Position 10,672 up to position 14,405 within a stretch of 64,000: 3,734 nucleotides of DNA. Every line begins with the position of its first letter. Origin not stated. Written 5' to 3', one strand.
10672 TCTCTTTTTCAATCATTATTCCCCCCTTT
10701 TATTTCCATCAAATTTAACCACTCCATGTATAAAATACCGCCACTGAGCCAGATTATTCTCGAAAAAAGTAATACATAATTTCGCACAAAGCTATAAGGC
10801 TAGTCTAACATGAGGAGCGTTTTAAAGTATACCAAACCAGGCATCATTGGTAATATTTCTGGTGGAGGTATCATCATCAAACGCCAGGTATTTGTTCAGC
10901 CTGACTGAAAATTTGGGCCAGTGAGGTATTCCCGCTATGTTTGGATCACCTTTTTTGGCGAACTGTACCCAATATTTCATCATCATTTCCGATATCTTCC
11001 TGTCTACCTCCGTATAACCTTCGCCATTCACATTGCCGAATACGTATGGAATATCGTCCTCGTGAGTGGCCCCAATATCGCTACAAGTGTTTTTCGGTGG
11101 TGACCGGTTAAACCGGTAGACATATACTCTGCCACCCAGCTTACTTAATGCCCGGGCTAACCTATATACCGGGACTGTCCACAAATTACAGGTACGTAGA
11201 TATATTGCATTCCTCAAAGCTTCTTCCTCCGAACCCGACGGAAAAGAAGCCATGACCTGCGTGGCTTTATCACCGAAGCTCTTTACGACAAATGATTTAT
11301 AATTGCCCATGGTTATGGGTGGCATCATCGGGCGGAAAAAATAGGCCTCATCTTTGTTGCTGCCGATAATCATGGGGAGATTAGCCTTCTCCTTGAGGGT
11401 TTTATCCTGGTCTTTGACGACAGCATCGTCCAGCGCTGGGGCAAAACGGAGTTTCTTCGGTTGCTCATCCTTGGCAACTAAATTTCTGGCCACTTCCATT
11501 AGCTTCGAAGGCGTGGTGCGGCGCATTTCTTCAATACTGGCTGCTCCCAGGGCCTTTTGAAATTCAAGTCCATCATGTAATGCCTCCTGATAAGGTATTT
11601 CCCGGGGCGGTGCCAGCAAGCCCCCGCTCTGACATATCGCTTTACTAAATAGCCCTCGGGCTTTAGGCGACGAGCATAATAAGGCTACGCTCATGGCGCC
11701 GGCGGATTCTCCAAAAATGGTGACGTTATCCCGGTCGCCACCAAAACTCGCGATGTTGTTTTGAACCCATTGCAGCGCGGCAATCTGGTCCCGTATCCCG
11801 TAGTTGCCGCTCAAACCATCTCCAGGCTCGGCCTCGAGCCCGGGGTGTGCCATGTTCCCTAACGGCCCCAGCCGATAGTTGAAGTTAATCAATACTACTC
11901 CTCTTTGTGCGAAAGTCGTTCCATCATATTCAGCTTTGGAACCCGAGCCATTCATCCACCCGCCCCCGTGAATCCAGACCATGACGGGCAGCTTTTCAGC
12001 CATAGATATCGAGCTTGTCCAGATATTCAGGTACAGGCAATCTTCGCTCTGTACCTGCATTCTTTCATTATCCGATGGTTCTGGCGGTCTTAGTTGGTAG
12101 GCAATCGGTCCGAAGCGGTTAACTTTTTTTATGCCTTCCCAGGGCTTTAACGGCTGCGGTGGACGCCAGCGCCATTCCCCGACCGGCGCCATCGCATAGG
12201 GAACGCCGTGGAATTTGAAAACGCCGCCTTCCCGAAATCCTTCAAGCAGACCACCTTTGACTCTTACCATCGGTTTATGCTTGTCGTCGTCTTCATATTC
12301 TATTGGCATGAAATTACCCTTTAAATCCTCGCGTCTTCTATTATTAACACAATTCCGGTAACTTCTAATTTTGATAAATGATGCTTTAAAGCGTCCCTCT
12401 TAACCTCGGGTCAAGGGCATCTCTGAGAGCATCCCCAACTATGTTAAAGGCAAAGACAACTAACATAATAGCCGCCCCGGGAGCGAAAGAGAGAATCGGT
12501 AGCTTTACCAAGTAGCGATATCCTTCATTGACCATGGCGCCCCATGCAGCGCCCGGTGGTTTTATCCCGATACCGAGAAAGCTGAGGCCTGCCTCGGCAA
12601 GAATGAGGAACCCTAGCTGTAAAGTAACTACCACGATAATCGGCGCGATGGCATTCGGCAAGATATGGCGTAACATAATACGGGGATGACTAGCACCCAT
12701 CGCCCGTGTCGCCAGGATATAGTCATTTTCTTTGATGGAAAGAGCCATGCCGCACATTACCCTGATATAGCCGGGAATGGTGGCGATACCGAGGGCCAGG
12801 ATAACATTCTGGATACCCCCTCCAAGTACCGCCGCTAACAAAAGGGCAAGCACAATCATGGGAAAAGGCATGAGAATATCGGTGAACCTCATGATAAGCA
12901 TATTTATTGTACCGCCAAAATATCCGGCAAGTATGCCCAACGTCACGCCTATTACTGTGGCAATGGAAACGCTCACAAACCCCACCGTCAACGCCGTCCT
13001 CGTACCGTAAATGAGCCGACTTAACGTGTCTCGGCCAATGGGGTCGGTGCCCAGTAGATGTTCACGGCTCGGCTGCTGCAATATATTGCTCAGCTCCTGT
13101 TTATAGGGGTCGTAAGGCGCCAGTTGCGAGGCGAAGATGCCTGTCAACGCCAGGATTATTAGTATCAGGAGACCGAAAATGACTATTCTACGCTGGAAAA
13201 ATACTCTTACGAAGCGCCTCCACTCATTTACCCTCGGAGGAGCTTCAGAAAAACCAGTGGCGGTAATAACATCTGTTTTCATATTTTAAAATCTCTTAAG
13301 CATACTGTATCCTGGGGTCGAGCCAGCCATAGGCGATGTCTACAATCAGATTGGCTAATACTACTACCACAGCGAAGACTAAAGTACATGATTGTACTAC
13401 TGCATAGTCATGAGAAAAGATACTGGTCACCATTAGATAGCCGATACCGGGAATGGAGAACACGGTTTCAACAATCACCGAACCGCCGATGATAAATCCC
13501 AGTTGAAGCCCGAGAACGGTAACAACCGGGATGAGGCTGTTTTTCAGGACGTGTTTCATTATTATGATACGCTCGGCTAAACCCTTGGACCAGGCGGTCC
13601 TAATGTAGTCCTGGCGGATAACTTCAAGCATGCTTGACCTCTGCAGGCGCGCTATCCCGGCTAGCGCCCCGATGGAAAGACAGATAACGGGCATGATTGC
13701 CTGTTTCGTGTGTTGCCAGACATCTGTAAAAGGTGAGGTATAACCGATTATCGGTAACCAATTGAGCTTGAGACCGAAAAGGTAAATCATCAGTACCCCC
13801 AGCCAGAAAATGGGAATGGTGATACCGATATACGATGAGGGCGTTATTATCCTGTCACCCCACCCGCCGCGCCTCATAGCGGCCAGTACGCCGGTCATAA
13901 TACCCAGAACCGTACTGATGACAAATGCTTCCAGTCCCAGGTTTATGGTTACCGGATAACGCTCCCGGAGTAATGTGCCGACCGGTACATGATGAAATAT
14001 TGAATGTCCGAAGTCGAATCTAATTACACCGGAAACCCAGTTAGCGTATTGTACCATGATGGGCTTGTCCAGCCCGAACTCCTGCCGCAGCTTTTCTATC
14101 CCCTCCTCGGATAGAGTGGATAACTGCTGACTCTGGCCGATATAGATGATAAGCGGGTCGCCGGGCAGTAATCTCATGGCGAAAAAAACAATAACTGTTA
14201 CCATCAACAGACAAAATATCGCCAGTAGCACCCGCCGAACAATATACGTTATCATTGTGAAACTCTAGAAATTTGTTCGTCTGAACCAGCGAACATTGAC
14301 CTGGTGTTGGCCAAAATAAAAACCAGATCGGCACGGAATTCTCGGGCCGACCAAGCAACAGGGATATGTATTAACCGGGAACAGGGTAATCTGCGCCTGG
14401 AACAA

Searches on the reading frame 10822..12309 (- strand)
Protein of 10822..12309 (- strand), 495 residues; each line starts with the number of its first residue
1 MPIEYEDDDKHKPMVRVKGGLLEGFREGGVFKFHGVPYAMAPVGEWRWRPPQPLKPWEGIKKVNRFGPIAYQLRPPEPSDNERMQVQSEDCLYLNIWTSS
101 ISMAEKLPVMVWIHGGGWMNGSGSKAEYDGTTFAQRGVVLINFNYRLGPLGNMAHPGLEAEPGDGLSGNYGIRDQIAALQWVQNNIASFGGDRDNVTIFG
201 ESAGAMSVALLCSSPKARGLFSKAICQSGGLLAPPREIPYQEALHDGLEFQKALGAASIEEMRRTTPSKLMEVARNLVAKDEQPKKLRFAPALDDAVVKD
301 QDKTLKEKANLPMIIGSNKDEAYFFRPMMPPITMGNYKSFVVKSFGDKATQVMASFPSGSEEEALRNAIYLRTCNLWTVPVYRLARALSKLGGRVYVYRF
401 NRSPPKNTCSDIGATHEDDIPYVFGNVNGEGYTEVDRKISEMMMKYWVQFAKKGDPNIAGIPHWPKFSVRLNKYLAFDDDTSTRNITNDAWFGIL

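Call 25: search_protein_families(library=pfam, proteins=[window:10822-12309:-], max_evalue=0.001)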
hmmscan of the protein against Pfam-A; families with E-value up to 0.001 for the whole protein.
window:10822-12309:- (495 aa): 3 families
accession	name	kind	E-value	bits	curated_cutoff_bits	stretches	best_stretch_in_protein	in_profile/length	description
PF00135.34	COesterase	-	3.2e-115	386.4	27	1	12-485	2-505/515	Carboxylesterase family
PF20434.5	BD-FAE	-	4.2e-13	49.7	26.8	1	104-212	10-107/215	BD-FAE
PF07859.19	Abhydrolase_3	-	3.4e-10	40.5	25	1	172-294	49-159/210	alpha/beta hydrolase fold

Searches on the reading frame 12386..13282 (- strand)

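Call 24: search_protein_families(library=pfam, proteins=[window:12386-13282:-], max_evalue=0.001)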
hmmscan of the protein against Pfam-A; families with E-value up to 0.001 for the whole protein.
window:12386-13282:- (298 aa): 2 families
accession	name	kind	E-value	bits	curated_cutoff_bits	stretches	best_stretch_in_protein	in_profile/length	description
PF00528.27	BPD_transp_1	-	2.3e-34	119.2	26.4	1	112-295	1-183/184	Binding-protein-dependent transport system inner membrane component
PF12911.12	OppC_N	-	6.4e-12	45.6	23.9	1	21-71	3-53/53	N-terminal TM domain of oligopeptide transport permease C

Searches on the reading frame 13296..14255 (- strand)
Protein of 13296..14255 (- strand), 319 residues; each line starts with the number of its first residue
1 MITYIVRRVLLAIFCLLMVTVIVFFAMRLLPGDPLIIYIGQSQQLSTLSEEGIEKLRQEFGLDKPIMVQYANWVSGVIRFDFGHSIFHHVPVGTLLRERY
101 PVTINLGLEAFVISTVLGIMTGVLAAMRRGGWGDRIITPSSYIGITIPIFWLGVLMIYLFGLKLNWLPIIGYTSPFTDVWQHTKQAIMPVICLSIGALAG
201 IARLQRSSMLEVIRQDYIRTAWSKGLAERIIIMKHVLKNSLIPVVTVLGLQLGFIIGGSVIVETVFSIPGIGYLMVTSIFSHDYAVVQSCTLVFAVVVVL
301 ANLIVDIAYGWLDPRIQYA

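Call 24: search_protein_families(library=pfam, proteins=[window:13296-14255:-], max_evalue=0.001)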
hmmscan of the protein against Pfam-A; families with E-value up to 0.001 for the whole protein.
window:13296-14255:- (319 aa): 2 families
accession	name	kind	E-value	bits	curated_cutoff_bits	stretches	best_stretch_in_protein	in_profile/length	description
PF00528.27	BPD_transp_1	-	5.2e-43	147.3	26.4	1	118-317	1-183/184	Binding-protein-dependent transport system inner membrane component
PF19300.4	BPD_transp_1_N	-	8.1e-14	52.2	23.8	1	1-104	1-111/114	Binding-prot-dependent transport system membrane comp, N-term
